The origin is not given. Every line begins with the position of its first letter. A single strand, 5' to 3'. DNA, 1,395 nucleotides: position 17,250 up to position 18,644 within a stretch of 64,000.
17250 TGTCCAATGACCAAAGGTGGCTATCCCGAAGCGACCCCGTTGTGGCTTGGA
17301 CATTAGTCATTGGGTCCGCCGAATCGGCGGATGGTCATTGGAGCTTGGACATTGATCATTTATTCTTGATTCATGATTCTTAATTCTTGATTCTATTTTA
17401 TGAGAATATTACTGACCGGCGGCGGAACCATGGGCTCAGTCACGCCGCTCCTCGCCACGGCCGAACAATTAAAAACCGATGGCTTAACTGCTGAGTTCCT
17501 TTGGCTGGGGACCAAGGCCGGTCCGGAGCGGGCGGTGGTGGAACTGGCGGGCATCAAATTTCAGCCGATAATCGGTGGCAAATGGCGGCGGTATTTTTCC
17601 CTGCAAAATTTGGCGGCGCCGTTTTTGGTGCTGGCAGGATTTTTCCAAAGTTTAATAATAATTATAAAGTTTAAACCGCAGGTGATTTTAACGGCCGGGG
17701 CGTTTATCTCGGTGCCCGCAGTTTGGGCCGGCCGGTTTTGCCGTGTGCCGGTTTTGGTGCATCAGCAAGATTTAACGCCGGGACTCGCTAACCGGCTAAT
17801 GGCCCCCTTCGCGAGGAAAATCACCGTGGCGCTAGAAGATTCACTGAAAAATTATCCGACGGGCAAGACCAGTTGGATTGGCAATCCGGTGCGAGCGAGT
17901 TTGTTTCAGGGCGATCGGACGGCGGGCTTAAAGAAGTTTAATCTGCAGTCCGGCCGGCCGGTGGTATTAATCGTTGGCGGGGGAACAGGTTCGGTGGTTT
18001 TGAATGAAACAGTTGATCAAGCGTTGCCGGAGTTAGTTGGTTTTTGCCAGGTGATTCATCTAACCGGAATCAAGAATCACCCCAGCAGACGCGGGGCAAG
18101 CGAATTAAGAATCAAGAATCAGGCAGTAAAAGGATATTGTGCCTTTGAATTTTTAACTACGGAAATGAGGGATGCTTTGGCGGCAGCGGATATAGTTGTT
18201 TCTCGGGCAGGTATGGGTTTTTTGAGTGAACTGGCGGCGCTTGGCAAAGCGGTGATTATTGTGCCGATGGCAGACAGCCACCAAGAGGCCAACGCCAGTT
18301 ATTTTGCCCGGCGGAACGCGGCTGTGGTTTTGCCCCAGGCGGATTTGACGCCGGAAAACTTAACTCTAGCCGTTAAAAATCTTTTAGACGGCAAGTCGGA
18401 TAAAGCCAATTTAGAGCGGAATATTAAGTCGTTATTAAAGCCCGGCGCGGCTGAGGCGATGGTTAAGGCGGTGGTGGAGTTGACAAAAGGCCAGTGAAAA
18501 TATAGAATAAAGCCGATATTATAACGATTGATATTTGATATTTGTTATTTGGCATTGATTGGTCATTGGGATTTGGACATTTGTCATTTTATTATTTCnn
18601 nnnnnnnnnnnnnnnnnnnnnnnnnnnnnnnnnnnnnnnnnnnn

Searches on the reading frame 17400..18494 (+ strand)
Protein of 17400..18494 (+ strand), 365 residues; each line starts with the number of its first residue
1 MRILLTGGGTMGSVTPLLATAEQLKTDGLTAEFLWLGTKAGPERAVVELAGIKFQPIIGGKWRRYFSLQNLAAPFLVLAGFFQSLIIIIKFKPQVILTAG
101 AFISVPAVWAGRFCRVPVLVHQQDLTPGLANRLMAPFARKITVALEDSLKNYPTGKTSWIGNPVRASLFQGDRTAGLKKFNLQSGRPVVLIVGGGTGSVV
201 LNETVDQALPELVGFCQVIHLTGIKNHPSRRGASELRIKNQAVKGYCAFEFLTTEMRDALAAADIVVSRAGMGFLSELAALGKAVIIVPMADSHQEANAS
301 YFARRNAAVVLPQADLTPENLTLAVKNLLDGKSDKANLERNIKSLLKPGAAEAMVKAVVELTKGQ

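Call 8: search_protein_families(library=pfam, proteins=[window:17400-18494:+], max_evalue=0.01)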
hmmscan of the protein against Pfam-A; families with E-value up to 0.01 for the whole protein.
window:17400-18494:+ (365 aa): 4 families
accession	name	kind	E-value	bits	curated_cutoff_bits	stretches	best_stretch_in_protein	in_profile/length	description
PF03033.26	Glyco_transf_28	-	4.2e-33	114.8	26.2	1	3-141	1-137/139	Glycosyltransferase family 28 N-terminal domain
PF04101.22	Glyco_tran_28_C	-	1.3e-26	94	22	1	188-341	1-153/166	Glycosyltransferase family 28 C-terminal domain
PF13579.12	Glyco_trans_4_4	-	0.00058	20.7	29.7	1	18-139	8-122/158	Glycosyl transferase 4-like domain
PF13528.12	Glyco_trans_1_3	-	0.0015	18.2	25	1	240-327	231-320/322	Glycosyl transferase family 1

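Call 32: find_homologous_proteins(query=window:17400-18494:+, max_evalue=1e-20)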
Query window:17400-18494:+ (365 aa): 4950 proteins with E <= 1e-20 among 8000 candidates; the best 120 are listed.
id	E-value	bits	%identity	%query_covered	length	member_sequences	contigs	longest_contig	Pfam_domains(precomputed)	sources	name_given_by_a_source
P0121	9.0e-229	776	100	97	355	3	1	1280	PF04101.23,PF03033.27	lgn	-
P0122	7.5e-131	455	61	97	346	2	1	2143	PF04101.23,PF03033.27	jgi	-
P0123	4.3e-121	422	58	97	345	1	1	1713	PF04101.23,PF03033.27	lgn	-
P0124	5.6e-121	422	58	97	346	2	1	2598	PF04101.23,PF03033.27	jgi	jgi:UDP-N-acetylglucosamine--N-acetylmuramyl-(pentapeptide) pyrophosphoryl-undecaprenol N-acetylgluc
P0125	2.5e-118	413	56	99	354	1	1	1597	PF04101.23,PF03033.27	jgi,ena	-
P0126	1.5e-117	411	55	99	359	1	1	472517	PF04101.23,PF03033.27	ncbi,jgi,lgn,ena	ncbi:MAG: undecaprenyldiphospho-muramoylpentapeptide beta-N-acetylglucosaminyltransferase [Patesciba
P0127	1.1e-114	401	54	99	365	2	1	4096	PF04101.23,PF03033.27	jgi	jgi:UDP-N-acetylglucosamine--N-acetylmuramyl-(pentapeptide) pyrophosphoryl-undecaprenol N-acetylgluc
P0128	1.8e-112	394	52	99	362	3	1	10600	PF04101.23,PF03033.27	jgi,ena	-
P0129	1.0e-110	388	53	96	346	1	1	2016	PF04101.23,PF03033.27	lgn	-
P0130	2.0e-110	387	52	99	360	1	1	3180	PF04101.23,PF03033.27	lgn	-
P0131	2.5e-110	387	50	99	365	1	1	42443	PF04101.23,PF03033.27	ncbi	-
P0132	5.4e-110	386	53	99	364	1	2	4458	PF04101.23,PF03033.27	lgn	-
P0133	8.9e-110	385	52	96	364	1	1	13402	PF04101.23,PF03033.27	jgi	-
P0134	2.2e-109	384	54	96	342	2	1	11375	PF04101.23,PF03033.27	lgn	-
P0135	3.1e-109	383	52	99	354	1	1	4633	PF04101.23,PF03033.27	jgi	-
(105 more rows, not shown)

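Call 61: search_solved_structures(query=window:17400-18494:+, max_evalue=1e-10, show_alignments=2)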
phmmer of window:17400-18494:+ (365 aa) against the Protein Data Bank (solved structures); distinct sequences matched with E-value up to 1e-10: 3.
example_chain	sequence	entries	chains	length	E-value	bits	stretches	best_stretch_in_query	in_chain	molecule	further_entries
3s2u_A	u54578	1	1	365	4.3e-38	134.6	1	3-364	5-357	UDP-N-acetylglucosamine--N-acetylmuramyl-(pentapeptide) pyrophosphoryl-undecaprenol N-acet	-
7d1i_A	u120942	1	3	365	5.1e-31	111.4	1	3-329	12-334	UDP-N-acetylglucosamine--N-acetylmuramyl-(pentapeptide) pyrophosphoryl-undecaprenol N-acet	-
1f0k_A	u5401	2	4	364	4.6e-27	98.4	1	2-334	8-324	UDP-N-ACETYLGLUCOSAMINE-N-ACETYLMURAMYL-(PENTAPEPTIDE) PYROPHOSPHORYL-UNDECAPRENOL N-ACETY | UDP-N-acetylglucosamine--N-acetylmuramyl-(pentapeptide) pyrophospho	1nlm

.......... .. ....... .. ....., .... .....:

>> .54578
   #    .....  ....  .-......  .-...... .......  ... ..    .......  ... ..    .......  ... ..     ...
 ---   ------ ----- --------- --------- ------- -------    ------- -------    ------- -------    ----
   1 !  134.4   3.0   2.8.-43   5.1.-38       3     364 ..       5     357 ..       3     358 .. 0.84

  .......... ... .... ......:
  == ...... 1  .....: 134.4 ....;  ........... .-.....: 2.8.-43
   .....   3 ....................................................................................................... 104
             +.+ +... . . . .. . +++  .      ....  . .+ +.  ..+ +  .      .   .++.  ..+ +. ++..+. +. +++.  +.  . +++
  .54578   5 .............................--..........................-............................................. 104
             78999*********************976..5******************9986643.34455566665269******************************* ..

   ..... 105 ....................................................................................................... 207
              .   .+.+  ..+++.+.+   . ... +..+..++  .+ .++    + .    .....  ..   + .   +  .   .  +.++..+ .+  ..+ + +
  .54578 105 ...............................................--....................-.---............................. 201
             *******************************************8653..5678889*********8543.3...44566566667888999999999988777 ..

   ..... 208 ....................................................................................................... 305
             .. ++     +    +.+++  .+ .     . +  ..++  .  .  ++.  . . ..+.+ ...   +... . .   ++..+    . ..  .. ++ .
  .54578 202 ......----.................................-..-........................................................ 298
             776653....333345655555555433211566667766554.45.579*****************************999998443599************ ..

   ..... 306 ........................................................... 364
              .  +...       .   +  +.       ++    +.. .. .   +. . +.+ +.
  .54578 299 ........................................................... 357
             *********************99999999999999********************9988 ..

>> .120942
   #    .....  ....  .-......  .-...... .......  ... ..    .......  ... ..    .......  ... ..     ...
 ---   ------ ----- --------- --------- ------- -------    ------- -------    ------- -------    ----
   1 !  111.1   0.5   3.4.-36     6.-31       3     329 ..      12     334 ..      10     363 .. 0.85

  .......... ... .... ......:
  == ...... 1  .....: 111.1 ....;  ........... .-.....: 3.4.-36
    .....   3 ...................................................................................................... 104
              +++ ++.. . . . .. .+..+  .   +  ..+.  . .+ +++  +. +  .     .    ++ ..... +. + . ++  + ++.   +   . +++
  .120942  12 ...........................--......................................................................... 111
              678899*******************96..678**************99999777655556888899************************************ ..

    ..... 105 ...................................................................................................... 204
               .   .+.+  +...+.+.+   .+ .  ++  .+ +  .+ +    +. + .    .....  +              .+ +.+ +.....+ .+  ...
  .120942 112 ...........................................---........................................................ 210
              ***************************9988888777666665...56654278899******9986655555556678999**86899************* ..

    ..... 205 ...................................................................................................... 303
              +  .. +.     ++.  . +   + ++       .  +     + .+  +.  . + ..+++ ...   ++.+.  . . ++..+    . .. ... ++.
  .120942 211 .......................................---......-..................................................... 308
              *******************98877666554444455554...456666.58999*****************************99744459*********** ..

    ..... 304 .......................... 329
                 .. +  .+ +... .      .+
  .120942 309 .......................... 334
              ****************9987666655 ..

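Call 65: predict_structure(alignment_id=A2)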
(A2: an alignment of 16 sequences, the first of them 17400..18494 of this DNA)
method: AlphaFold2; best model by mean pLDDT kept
length: 365 residues; sequences in the alignment: 16
mean_pLDDT: 89.1   pTM: 0.87
mean pLDDT of the five models: 89.1, 88.6, 87.4, 87.1, 86.6
residues with pLDDT >= 90: 257; 70-90: 77; 50-70: 17; < 50: 14
segments of 3 or more residues with pLDDT < 50: 226-239
pLDDT, mean of each block of 10 residues (from residue 1): 88 88 94 92 86 90 75 90 98 96 94 98 92 95 96 95 91 93 95 79 92 95 55 42 78 83 92 91 94 90 96 95 97 96 95 97 78
secondary structure, 60 per line:
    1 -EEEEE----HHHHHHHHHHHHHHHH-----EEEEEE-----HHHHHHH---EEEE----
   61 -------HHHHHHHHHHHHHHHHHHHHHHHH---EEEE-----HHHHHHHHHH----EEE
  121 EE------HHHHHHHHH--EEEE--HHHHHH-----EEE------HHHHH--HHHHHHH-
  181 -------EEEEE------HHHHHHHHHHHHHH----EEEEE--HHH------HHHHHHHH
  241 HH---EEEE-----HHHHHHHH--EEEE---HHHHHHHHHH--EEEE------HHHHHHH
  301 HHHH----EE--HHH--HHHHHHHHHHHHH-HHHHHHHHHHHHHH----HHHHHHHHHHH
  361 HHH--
elements in order: E2-6 H11-26 E32-37 H43-49 E53-56 H68-91 E95-98 H104-113 E118-122 H129-137 E140-143 H146-151 E157-159 H166-170 H173-179 E188-192 H199-212 E217-221 H233-242 E246-249 H255-262 E265-268 H272-281 E284-287 H294-304 H318-330 H332-345 H350-363

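Call 88: find_encoding_contigs(protein=P0122, flank=1500, max_places=1)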
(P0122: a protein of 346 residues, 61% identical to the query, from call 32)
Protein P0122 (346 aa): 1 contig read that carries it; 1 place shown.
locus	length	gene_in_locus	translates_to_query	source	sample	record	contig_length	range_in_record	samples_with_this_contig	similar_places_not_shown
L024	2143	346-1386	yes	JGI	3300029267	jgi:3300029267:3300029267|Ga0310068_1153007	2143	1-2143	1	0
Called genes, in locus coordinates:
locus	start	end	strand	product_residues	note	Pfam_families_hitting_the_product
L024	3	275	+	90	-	?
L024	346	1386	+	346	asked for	PF03033:Glyco_transf_28, PF04101:Glyco_tran_28_C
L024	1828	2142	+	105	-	?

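Call 91: find_encoding_contigs(protein=P0123, flank=500, max_places=1)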
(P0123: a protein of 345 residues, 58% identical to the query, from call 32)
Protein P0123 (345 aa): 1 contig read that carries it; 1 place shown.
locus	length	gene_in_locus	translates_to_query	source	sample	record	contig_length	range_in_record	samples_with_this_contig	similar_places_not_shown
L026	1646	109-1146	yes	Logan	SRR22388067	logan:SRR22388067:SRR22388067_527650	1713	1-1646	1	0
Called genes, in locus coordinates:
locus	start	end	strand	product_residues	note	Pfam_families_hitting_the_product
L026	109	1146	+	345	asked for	PF03033:Glyco_transf_28, PF04101:Glyco_tran_28_C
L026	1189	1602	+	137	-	-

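Call 92: find_encoding_contigs(protein=P0127, flank=500, max_places=1)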
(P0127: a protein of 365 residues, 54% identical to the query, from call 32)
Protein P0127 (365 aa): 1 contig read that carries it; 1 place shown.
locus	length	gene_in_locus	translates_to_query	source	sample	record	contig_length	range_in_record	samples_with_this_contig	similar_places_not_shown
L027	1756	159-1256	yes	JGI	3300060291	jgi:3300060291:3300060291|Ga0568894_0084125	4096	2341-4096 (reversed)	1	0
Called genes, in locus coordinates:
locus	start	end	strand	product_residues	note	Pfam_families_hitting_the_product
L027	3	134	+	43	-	?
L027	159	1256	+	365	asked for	PF03033:Glyco_transf_28, PF04101:Glyco_tran_28_C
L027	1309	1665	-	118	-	PF00072:Response_reg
